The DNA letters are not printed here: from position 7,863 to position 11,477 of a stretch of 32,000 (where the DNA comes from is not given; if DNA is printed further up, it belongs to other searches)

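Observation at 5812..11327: Envelope gene trio: coiled-coil glycoprotein, membrane-tethered wHTH regulator, and a divergently transcribed giant HExxH surface protein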

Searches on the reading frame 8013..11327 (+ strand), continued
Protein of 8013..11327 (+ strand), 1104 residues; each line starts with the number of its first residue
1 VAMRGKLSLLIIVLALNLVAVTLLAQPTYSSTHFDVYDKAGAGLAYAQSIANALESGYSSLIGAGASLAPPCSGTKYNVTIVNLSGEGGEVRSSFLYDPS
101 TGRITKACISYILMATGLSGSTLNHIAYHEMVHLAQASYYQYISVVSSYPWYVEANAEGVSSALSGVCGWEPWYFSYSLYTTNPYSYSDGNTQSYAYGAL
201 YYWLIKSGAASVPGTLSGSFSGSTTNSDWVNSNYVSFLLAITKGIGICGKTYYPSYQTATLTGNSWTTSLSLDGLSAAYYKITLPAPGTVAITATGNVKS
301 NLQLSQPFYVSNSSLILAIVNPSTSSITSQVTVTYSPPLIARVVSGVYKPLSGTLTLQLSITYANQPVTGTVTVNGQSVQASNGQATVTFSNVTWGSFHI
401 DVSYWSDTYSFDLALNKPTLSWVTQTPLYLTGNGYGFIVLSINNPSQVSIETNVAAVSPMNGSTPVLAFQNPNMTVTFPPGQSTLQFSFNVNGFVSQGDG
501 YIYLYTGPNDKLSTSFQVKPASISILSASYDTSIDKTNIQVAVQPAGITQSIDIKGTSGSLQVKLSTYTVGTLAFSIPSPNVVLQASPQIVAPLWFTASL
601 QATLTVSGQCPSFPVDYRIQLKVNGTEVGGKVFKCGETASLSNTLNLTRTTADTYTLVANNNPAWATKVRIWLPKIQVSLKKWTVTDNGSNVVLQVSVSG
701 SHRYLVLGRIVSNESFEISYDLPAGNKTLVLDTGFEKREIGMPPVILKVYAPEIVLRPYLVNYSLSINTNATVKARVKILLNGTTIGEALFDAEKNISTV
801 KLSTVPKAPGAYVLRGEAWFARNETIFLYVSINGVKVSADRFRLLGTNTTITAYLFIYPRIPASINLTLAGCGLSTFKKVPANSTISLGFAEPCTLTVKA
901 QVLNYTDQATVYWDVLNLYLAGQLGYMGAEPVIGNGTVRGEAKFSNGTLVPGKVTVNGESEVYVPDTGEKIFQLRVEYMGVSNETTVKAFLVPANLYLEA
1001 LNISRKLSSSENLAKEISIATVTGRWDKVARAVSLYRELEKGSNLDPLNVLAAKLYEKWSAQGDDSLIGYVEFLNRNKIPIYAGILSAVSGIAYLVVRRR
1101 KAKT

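Call 50: search_protein_families(library=phrogs, proteins=[window:8013-11327:+], max_evalue=0.1)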
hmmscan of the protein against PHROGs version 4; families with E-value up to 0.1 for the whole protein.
window:8013-11327:+ (1104 aa): 0 families

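Call 76: find_encoding_contigs(protein=P0002, flank=5000, max_places=1)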
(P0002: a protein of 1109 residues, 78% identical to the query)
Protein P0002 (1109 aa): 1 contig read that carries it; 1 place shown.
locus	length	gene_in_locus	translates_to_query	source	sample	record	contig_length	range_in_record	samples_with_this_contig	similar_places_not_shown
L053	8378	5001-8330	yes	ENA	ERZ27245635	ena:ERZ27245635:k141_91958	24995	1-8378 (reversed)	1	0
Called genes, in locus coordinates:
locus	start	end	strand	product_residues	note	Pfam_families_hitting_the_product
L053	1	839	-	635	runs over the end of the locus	PF01558:POR, PF01855:POR_N, PF17147:PFOR_II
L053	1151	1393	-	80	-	PF13370:Fer4_13, PF13459:Fer4_15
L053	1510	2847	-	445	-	PF00037:Fer4 (weak), PF12837:Fer4_6 (weak), PF13187:Fer4_9, PF13237:Fer4_10, PF14697:Fer4_21, PF00037:Fer4 (weak), PF12837:Fer4_6 (weak), PF12838:Fer4_7 (weak), +6 more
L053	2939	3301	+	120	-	PF13298:LigD_N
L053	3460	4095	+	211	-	PF11563:Protoglobin (weak)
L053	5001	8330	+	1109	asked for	-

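Call 77: find_encoding_contigs(protein=P0006, flank=5000, max_places=1)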
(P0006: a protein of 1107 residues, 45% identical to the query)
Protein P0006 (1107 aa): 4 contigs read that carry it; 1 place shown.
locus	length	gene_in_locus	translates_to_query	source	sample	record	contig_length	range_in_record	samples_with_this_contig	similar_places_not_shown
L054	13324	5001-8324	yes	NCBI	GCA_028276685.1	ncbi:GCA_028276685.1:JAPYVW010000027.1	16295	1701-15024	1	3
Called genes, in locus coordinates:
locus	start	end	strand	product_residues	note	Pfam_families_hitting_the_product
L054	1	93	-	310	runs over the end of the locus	PF12679:ABC2_membrane_2, PF12730:ABC2_membrane_4 (weak), PF10920:DUF2705, PF12698:ABC2_membrane_3 (weak)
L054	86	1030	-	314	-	PF00005:ABC_tran, PF13304:AAA_21 (weak)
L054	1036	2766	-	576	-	PF02369:Big_1 (weak), PF13620:CarboxypepD_reg, PF13715:CarbopepD_reg_2 (weak), PF17210:SdrD_B (faint), PF22904:NOMO1-like_2nd (weak), PF25020:TTR_TEN1-4 (weak), PF10633:NPCBM_assoc (weak), PF10633:NPCBM_assoc, +9 more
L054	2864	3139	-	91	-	PF14947:HTH_45, PF14277:DUF4364 (weak)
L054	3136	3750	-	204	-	-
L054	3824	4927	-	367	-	PF01435:Peptidase_M48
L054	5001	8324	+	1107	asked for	-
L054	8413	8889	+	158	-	PF02915:Rubrerythrin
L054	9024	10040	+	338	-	PF22277:EncFtn-like (faint), PF02915:Rubrerythrin, PF04454:Linocin_M18, PF25209:Phage_capsid_4 (faint)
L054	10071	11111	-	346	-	PF00586:AIRS, PF02769:AIRS_C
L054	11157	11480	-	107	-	PF01455:HupF_HypC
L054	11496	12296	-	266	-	PF00994:MoCF_biosynth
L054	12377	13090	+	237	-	-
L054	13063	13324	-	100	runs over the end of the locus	-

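Call 78: find_encoding_contigs(protein=P0011, flank=5000, max_places=1)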
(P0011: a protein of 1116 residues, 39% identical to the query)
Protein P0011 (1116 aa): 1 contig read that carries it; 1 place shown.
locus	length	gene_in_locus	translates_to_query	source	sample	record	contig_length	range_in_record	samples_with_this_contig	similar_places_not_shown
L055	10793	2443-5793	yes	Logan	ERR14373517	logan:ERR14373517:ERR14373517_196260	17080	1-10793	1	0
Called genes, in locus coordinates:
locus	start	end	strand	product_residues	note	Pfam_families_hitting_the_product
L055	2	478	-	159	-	?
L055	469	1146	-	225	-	PF00528:BPD_transp_1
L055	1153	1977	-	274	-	PF00497:SBP_bac_3, PF10613:Lig_chan-Glu_bd (weak), PF12974:Phosphonate-bd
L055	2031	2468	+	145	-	-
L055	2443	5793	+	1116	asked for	-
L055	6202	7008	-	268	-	PF25450:Rab11-FIP3 (faint)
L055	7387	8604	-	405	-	PF07690:MFS_1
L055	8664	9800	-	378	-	-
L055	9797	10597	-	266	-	PF00795:CN_hydrolase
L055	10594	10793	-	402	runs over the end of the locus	PF00535:Glycos_transf_2, PF10111:Glyco_tranf_2_2, PF13641:Glyco_tranf_2_3, PF13632:Glyco_trans_2_3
